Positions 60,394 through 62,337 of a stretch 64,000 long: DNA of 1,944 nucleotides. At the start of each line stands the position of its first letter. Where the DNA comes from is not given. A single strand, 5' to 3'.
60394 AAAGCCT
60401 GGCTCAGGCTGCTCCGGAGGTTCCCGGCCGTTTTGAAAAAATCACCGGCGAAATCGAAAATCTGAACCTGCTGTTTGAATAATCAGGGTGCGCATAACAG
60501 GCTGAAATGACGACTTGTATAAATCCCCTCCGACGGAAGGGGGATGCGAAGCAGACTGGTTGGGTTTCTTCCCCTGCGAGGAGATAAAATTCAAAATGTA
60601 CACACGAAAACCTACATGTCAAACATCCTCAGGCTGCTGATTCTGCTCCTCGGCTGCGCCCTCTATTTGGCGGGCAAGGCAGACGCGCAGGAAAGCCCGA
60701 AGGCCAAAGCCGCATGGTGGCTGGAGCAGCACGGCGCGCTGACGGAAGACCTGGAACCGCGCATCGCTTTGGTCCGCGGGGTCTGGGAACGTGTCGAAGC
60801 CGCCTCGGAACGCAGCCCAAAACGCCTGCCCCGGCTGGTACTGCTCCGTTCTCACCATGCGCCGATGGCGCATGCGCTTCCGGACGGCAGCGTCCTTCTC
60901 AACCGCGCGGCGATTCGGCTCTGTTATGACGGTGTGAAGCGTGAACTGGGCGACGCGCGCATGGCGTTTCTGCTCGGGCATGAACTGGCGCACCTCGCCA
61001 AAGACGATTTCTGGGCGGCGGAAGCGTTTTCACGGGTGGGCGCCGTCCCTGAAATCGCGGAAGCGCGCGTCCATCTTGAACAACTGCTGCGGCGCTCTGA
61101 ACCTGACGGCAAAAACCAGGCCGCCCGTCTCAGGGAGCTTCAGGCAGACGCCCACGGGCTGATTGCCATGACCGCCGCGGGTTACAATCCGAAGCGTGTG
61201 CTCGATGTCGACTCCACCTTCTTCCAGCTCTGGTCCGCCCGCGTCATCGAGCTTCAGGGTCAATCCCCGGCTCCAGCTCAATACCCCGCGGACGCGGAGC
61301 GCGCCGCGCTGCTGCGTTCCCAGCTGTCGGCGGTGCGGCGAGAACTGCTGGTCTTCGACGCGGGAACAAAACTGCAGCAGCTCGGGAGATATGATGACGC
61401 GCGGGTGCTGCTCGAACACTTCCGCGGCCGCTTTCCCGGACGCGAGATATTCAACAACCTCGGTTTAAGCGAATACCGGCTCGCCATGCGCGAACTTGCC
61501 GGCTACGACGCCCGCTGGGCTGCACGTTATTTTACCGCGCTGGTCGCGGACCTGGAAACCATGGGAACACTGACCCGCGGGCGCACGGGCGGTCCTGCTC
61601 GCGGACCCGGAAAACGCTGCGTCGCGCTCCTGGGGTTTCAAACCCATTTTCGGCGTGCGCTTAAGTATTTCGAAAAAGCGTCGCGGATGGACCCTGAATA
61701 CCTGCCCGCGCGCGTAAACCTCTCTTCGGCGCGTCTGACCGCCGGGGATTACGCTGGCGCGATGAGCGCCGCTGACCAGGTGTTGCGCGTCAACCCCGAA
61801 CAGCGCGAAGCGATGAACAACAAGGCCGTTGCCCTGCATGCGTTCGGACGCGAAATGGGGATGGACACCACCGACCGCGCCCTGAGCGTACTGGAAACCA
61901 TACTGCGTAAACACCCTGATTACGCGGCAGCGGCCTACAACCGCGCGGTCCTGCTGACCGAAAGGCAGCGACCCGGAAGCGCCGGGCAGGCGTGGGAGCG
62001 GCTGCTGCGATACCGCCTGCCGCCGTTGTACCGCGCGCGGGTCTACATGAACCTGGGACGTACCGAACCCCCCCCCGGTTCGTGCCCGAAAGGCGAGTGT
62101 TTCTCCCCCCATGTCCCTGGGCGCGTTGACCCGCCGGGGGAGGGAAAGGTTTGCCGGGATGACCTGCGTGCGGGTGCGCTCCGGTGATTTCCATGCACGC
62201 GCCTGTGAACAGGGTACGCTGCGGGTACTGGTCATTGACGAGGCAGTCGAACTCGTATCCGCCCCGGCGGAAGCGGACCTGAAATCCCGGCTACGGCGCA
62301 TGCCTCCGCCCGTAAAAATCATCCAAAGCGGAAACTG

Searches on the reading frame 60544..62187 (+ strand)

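Call 76: search_protein_families(library=pfam, proteins=[window:60544-62187:+], max_evalue=0.0001)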
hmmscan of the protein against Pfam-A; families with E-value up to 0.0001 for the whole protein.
window:60544-62187:+ (547 aa): 7 families
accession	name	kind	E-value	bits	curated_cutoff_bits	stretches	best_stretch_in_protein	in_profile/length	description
PF13432.12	TPR_16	-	1.3e-12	48.4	32.7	2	444-488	14-57/65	Tetratricopeptide repeat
PF14559.12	TPR_19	-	2.2e-11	44.4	25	1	369-421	7-59/68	Tetratricopeptide repeat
PF01435.24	Peptidase_M48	-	1.8e-09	38.1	20.3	1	80-223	10-165/186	Peptidase family M48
PF13428.12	TPR_14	-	3.5e-08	33.8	23.5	0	391-428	5-42/44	Tetratricopeptide repeat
PF13431.12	TPR_17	-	3.6e-07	30.4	24.4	0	450-480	2-32/34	Tetratricopeptide repeat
PF07719.23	TPR_2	-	7.4e-05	23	27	0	368-386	16-34/34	Tetratricopeptide repeat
PF13181.12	TPR_8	-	8.3e-05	22.9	25.7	0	389-419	3-33/34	Tetratricopeptide repeat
